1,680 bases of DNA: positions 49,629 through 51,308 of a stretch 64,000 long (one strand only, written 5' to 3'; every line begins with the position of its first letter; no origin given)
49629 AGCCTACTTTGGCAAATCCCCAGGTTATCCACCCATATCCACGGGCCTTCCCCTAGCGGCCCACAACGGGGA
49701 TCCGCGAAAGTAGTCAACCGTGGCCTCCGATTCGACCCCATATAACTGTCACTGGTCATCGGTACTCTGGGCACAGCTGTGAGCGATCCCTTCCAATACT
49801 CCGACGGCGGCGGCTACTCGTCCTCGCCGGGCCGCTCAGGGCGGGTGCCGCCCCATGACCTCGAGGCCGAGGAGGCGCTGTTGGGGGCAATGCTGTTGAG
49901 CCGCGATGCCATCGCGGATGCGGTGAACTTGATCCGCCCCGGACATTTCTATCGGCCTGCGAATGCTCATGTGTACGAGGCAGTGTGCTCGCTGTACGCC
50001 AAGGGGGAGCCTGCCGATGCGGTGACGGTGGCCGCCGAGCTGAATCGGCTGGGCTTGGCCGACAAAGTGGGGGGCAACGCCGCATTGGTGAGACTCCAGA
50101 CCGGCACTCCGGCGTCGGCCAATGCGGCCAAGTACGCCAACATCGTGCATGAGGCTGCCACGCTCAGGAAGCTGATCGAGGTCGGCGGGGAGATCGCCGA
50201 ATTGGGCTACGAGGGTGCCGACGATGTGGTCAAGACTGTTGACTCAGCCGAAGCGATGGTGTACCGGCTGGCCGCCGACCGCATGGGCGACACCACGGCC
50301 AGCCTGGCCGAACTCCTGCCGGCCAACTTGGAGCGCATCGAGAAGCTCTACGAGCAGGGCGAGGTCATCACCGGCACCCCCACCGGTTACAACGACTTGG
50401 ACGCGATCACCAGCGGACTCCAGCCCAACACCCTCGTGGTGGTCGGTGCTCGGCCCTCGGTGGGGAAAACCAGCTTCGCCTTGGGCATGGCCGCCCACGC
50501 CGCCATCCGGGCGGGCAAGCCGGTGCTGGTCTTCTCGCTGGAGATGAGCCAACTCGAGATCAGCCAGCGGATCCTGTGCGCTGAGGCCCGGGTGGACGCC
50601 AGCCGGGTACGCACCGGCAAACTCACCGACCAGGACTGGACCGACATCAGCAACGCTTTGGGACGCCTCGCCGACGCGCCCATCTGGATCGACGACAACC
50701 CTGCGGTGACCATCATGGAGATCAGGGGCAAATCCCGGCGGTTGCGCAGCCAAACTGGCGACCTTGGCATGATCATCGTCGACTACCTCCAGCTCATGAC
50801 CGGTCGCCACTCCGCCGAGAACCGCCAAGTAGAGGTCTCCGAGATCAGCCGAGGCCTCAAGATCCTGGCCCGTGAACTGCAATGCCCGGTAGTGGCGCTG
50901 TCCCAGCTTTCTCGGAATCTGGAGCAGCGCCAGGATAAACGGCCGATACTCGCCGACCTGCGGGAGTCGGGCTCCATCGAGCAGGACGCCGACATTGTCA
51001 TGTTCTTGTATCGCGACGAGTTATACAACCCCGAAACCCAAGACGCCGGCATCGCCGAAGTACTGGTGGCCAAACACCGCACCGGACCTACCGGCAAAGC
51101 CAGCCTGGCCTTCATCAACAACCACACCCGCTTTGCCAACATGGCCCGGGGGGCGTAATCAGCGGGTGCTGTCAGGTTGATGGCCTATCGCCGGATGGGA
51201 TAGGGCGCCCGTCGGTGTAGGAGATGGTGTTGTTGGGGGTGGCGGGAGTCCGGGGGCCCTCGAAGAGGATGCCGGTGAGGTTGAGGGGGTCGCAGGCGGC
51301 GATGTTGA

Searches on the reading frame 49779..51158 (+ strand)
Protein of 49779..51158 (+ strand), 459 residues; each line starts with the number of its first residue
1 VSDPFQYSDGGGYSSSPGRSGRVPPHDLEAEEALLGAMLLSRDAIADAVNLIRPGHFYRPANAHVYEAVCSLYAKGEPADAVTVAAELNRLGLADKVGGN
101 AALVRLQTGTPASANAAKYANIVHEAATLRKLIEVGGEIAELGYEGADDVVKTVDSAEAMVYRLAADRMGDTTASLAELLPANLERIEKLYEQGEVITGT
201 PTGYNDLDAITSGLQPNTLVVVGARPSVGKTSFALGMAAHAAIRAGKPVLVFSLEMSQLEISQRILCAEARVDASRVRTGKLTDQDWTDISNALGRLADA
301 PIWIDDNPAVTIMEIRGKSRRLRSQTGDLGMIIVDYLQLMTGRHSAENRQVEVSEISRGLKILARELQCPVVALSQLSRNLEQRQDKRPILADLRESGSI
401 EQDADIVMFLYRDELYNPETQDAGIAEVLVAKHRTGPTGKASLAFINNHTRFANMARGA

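Call 71: search_protein_families(library=pfam, proteins=[window:49779-51158:+])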
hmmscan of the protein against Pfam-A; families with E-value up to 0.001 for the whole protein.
window:49779-51158:+ (459 aa): 3 families
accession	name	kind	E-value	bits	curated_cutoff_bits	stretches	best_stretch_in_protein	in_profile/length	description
PF03796.21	DnaB_C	-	2e-105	352.2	27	1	199-454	1-255/255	DnaB-like helicase C terminal domain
PF00772.26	DnaB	-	2e-29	102.1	23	1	24-125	2-103/103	DnaB-like helicase N terminal domain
PF13481.12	AAA_25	-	1.3e-13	51.5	27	1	216-377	32-190/195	AAA domain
